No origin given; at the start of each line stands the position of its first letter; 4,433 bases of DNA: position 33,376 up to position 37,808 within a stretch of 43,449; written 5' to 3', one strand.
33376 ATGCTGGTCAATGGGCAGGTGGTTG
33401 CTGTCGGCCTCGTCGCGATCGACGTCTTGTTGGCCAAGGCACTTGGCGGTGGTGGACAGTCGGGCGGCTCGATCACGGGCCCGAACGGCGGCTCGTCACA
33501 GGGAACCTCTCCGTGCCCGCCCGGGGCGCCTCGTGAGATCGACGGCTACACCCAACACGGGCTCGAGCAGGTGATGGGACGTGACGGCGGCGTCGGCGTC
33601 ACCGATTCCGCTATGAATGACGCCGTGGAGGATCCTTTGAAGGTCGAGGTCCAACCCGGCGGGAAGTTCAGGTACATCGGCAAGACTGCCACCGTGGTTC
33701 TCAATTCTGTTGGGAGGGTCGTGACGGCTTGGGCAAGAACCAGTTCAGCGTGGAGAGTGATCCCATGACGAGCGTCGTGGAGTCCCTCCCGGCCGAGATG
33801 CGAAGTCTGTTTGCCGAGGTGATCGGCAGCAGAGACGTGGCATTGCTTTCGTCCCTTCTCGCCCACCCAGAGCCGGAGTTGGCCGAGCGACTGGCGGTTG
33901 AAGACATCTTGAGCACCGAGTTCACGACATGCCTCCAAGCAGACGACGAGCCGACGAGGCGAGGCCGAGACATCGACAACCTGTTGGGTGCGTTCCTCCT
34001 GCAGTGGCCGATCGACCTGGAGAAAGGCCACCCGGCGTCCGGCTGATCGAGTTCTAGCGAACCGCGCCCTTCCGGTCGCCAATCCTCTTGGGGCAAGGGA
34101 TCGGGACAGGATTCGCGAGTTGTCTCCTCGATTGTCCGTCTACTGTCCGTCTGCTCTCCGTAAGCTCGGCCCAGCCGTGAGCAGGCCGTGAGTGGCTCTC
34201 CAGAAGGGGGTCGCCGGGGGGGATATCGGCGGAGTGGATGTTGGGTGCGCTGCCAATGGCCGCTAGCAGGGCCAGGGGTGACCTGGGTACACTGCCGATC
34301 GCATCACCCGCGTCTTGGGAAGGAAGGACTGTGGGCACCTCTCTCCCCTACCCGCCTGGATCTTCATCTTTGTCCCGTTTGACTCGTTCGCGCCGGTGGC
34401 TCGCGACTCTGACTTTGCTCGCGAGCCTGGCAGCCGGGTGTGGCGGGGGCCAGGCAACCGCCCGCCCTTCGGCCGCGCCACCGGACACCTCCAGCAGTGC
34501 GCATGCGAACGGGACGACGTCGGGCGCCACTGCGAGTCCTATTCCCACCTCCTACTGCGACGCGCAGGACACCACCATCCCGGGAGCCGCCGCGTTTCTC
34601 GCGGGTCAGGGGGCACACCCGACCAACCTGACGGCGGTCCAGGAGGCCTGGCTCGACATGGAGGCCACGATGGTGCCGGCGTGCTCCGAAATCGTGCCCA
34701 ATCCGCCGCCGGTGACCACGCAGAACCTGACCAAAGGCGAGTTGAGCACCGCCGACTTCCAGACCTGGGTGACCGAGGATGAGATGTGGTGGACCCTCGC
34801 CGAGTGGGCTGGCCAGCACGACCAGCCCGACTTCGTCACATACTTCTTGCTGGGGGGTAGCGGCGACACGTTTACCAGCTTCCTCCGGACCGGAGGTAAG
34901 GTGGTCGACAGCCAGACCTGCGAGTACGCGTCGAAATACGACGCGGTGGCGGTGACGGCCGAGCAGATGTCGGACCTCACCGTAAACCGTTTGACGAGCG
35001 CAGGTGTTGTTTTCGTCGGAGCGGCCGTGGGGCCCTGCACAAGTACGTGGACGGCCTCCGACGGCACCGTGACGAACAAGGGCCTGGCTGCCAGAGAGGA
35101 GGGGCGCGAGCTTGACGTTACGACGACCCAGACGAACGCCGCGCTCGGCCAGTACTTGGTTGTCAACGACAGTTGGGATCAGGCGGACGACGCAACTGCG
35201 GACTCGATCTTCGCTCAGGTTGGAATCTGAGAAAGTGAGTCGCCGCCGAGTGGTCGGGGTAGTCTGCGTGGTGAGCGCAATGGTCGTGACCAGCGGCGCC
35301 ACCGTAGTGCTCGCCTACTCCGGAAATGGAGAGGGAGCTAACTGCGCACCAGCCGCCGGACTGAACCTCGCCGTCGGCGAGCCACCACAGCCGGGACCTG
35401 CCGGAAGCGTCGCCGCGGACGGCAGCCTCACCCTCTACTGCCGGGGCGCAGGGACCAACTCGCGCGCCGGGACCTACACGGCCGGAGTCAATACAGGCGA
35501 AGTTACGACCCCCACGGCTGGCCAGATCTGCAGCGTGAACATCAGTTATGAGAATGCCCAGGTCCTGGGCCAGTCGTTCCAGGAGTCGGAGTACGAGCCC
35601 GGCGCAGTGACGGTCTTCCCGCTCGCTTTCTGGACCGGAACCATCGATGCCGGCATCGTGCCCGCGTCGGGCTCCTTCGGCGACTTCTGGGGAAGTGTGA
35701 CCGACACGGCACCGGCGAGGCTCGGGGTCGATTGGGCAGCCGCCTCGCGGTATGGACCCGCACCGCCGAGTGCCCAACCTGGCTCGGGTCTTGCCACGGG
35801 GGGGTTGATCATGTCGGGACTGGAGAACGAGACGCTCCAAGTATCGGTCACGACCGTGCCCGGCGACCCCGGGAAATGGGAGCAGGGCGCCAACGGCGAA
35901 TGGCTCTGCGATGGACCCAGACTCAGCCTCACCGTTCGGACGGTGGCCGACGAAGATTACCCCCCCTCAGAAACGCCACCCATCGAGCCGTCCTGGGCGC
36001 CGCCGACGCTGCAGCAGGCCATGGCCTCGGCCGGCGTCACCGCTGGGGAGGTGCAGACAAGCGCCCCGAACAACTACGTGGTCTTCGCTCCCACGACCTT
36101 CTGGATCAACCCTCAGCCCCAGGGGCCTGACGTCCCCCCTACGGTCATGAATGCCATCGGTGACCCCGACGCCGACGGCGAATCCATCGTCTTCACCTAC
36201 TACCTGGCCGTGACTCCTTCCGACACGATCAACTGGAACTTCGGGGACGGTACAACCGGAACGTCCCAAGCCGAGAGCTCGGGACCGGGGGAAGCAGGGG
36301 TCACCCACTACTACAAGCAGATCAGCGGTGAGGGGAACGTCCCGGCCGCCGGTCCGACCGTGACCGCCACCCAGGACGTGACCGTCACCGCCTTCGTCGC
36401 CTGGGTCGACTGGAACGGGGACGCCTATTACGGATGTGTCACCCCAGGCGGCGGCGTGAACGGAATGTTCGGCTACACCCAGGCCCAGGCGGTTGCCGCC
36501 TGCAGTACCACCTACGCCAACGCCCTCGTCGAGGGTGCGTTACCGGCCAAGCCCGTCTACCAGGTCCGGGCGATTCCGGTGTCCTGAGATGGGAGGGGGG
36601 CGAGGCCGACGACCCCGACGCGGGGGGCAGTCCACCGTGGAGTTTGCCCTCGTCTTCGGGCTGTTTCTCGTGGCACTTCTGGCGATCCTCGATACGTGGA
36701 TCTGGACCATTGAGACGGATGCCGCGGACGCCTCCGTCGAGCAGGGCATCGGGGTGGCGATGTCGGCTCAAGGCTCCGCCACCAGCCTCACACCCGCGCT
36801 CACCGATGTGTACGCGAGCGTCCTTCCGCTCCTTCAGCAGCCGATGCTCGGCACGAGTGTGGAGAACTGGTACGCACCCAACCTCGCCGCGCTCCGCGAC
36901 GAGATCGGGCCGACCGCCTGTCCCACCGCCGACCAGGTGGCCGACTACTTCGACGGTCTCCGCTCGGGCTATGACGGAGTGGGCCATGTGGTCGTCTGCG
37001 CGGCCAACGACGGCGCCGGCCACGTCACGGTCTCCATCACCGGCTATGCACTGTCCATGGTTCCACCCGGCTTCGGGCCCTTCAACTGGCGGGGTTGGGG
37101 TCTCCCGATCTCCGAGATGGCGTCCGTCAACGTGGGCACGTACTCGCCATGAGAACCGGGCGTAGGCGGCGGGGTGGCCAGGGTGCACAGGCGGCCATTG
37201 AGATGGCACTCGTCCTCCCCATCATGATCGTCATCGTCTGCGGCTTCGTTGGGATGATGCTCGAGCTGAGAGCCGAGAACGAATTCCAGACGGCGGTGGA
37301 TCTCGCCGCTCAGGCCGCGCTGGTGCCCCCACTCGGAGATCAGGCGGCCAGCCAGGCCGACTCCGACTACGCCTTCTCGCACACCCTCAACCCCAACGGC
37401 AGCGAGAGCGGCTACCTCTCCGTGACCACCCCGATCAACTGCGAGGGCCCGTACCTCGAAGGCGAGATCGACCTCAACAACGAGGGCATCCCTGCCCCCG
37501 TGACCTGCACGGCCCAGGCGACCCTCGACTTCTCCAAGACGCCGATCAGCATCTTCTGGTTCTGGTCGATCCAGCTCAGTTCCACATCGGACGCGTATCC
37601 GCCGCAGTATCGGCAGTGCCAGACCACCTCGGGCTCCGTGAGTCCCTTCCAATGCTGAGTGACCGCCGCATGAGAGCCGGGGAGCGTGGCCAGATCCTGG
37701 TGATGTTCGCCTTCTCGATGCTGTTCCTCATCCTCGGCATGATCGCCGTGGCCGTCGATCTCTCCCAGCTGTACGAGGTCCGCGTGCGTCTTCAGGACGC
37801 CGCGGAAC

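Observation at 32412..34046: Esx-like helper, WXG-headed polymorphic toxin and overlapping immunity gene, with a compositional break at the toxin-domain boundary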

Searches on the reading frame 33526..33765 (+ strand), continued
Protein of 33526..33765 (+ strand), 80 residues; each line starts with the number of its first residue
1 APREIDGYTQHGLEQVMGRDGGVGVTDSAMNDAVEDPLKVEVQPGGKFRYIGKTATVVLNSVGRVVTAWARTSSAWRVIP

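Call 97: list_cluster_members(proteins=[P0019, P0022, P0028, P0040, P0059, P0096, P0103, P0130, P0014, P0078])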
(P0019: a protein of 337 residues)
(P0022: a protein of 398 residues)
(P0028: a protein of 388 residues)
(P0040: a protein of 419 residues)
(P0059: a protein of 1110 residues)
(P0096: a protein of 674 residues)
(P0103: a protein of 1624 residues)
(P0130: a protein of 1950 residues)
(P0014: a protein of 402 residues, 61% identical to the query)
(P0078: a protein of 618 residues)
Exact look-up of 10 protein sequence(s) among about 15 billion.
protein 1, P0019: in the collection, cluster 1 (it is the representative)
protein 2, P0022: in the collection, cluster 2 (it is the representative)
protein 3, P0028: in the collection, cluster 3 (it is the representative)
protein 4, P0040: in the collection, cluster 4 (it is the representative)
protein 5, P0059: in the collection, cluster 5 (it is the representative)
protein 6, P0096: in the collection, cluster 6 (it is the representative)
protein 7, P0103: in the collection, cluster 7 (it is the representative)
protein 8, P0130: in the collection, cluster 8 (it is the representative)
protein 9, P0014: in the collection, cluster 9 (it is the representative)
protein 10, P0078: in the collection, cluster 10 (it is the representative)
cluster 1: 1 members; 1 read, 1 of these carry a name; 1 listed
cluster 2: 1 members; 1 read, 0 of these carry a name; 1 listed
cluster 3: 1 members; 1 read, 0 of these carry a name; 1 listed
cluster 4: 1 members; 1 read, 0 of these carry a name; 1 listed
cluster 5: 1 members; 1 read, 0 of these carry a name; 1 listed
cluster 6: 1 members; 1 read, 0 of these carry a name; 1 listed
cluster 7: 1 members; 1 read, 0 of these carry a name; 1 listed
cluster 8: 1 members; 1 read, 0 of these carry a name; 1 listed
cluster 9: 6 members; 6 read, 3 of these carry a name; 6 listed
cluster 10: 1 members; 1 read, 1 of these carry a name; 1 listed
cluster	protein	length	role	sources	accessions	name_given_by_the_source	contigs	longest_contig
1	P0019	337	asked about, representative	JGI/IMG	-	uncharacterized protein YukE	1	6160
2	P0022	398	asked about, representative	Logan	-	-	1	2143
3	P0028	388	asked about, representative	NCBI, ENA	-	-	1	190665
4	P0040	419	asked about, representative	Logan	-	-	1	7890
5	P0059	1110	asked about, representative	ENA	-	-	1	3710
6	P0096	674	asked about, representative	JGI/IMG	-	-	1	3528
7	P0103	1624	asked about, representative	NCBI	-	-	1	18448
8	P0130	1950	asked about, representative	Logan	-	-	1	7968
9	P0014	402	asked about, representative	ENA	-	-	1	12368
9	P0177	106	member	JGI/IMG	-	hypothetical protein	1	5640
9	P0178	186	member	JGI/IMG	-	hypothetical protein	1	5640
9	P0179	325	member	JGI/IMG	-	hypothetical protein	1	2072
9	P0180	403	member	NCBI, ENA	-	-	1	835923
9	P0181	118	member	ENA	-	-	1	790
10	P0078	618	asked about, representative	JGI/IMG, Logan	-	hypothetical protein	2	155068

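Call 98: search_protein_families(library=pfam, proteins=[P0019, P0022, P0028, P0040, P0042, P0055, P0056, P0081, P0098, P0165], max_evalue=0.01)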
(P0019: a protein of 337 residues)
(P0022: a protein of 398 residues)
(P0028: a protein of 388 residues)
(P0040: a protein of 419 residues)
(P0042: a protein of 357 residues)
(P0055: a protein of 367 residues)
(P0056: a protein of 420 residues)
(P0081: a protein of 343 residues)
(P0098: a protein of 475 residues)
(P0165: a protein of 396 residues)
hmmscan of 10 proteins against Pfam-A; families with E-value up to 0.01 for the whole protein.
P0019 (337 aa): 2 families
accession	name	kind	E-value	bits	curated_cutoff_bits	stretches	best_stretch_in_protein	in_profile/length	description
PF06013.18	WXG100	-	0.00016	22.3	27.3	1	5-84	5-82/86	Proteins of 100 residues with WXG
PF25547.1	WXG100_2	-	0.0026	18.2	27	1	2-125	24-147/150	WXG100 like domain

P0022 (398 aa): 1 family
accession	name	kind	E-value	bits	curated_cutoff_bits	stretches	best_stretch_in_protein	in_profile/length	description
PF21725.3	T7SS_signal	-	4.4e-45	154.9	27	1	3-191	58-241/241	Putative T7SS secretion signal domain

P0028 (388 aa): 0 families

P0040 (419 aa): 2 families
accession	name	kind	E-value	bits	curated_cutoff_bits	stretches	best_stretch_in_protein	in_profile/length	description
PF21725.3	T7SS_signal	-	4.1e-38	132.1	27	1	8-194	54-241/241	Putative T7SS secretion signal domain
PF06013.18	WXG100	-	0.00016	22.3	27.3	1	31-101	14-83/86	Proteins of 100 residues with WXG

P0042 (357 aa): 1 family
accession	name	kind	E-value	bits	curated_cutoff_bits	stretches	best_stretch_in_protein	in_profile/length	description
PF06013.18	WXG100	-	0.00058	20.5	27.3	1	7-62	5-60/86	Proteins of 100 residues with WXG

P0055 (367 aa): 0 families

P0056 (420 aa): 1 family
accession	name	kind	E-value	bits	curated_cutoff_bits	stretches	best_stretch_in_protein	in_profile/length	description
PF25547.1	WXG100_2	-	2.5e-07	31.2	27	1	134-265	3-134/150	WXG100 like domain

P0081 (343 aa): 2 families
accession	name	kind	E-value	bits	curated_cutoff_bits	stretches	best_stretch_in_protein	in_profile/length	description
PF21725.3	T7SS_signal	-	9.7e-29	101.4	27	2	3-112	58-166/241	Putative T7SS secretion signal domain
PF18879.6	EspA_EspE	-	0.0097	16.7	27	0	31-92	15-76/84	EspA/EspE family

P0098 (475 aa): 0 families

P0165 (396 aa): 2 families
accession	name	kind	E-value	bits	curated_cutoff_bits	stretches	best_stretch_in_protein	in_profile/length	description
PF00823.25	PPE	-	8.4e-15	55.6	26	1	84-237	4-163/165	PPE family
PF21856.2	EspB_PPE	-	7.1e-07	29.9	27.7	1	94-231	11-139/152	ESX-1 secretion-associated protein EspB, PPE domain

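Call 101: search_protein_families(library=phrogs, proteins=[window:33526-33765:+], max_evalue=1)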
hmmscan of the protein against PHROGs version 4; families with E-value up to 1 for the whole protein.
seq(80 aa): 0 families

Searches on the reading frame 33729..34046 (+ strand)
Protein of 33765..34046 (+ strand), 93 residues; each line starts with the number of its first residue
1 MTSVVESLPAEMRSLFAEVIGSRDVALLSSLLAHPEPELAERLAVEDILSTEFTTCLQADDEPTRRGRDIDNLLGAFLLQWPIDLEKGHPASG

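Call 3: search_protein_families(library=pfam, proteins=[window:33765-34046:+], max_evalue=1)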
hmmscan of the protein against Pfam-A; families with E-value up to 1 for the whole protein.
window:33765-34046:+ (93 aa): 0 families

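Call 4: search_protein_families(library=ncbifam, proteins=[window:33765-34046:+], max_evalue=1)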
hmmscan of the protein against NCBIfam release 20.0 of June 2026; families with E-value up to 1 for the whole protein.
window:33765-34046:+ (93 aa): 0 families

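Call 9: search_protein_families(library=pfam, proteins=[window:33765-34046:+, window:33729-34046:+], max_evalue=10)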
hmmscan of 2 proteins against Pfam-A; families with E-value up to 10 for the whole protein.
window:33765-34046:+ (93 aa): 0 families

window:33729-34046:+ (105 aa): 1 family
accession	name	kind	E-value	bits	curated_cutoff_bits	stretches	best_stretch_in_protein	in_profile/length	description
PF10952.14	DUF2753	-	0.24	12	28.7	1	10-59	77-126/140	Protein of unknown function (DUF2753)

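Call 37: find_homologous_proteins(query=window:33765-34043:+, max_evalue=0.01)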
Query window:33765-34043:+ (93 aa): 10 proteins with E <= 0.01 among 11 candidates.
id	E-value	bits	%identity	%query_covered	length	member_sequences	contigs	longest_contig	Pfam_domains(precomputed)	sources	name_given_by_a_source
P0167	4.9e-52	192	99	100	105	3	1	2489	-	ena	-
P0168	5.1e-49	182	95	100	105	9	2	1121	-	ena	-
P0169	3.5e-46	173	90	100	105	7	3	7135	-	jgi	jgi:hypothetical protein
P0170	7.9e-42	159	84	100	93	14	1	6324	-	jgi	jgi:hypothetical protein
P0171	3.0e-39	151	81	100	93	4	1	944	-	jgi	jgi:hypothetical protein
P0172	1.4e-26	110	65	92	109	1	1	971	-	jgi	jgi:hypothetical protein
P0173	2.4e-23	100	63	88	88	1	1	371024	-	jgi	jgi:hypothetical protein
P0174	7.8e-20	89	82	59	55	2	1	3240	-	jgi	jgi:hypothetical protein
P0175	3.4e-18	84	58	89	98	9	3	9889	-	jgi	jgi:hypothetical protein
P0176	5.7e-8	51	56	73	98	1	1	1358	-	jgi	jgi:hypothetical protein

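Call 79: find_encoding_contigs(protein=P0173, flank=10000, max_places=2)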
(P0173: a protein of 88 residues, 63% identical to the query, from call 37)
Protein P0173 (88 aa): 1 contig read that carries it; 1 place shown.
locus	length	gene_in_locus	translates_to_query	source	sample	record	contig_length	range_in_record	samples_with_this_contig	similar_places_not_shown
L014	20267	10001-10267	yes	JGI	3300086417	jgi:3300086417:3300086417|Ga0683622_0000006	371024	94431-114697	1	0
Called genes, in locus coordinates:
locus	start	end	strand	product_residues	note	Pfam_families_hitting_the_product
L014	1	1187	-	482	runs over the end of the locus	PF00171:Aldedh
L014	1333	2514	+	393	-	PF03773:ArsP_1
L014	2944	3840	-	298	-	PF11259:DUF3060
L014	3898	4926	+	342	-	PF13542:HTH_Tnp_ISL3 (faint), PF12625:Arabinose_bd, PF00165:HTH_AraC (faint), PF12833:HTH_18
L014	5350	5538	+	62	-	PF06353:DUF1062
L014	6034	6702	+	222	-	PF06283:ThuA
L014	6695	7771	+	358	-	PF01408:GFO_IDH_MocA, PF03435:Sacchrp_dh_NADP (weak), PF03447:NAD_binding_3, PF22725:GFO_IDH_MocA_C3, PF02894:GFO_IDH_MocA_C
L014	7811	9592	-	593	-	PF00171:Aldedh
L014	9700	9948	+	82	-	-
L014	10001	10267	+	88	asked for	-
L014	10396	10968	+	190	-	PF02627:CMD (faint)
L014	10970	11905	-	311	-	PF01136:Peptidase_U32 (faint)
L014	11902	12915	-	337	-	PF08240:ADH_N, PF16912:Glu_dehyd_C, PF00107:ADH_zinc_N, PF13602:ADH_zinc_N_2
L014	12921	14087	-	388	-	PF02746:MR_MLE_N, PF13378:MR_MLE_C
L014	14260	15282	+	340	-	PF00356:LacI, PF00532:Peripla_BP_1, PF13407:Peripla_BP_4, PF13377:Peripla_BP_3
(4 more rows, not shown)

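Call 101: search_protein_families(library=phrogs, proteins=[window:33765-34043:+], max_evalue=1)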
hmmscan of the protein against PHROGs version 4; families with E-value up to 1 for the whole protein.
window:33765-34043:+ (93 aa): 1 family
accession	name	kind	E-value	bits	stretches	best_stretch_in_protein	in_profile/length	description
phrog_23755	-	unknown function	0.17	13.2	1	47-72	30-55/63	-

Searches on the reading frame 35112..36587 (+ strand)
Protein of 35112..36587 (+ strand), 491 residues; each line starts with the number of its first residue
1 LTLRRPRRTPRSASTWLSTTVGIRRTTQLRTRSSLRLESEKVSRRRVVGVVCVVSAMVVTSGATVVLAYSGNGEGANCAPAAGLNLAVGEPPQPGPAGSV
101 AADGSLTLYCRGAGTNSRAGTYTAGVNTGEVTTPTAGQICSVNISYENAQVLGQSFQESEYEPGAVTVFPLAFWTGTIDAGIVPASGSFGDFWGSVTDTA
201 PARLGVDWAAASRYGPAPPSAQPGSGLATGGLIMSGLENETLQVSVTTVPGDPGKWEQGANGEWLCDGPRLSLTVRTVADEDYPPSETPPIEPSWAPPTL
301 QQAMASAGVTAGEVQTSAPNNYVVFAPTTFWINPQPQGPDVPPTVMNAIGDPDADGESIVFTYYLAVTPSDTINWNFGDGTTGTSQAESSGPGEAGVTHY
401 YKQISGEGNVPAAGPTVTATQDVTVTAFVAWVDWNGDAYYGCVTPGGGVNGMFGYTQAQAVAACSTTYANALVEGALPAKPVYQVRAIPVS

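Call 3: search_protein_families(library=pfam, proteins=[window:35112-36587:+], max_evalue=1)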
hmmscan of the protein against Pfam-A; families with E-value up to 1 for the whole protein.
window:35112-36587:+ (491 aa): 3 families
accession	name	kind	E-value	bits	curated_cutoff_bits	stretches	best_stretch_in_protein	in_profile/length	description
PF00801.26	PKD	-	0.0062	16.9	23.5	1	354-403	12-55/80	PKD domain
PF18911.6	PKD_4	-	0.01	16.3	27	1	342-387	3-51/85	PKD domain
PF13385.13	Laminin_G_3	-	0.084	13.5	27.6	1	329-399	22-82/151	Concanavalin A-like lectin/glucanases superfamily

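Call 4: search_protein_families(library=ncbifam, proteins=[window:35112-36587:+], max_evalue=1)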
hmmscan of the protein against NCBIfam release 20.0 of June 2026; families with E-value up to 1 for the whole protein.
window:35112-36587:+ (491 aa): 0 families

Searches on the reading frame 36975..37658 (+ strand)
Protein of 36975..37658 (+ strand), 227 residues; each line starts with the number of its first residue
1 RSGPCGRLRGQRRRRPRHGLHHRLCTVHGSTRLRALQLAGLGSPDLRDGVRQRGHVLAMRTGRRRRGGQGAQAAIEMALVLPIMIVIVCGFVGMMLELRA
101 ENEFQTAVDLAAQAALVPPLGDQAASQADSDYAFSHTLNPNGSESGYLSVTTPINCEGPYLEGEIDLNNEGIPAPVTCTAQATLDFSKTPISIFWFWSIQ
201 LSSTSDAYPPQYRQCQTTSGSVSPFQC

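Call 11: search_protein_families(library=pfam, proteins=[window:36975-37658:+], max_evalue=0.001)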
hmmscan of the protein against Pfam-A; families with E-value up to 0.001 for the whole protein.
window:36975-37658:+ (227 aa): 1 family
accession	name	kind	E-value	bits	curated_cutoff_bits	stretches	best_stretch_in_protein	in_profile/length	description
PF07811.17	TadE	-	0.00052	20.5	22.9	1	72-112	2-42/43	TadE-like protein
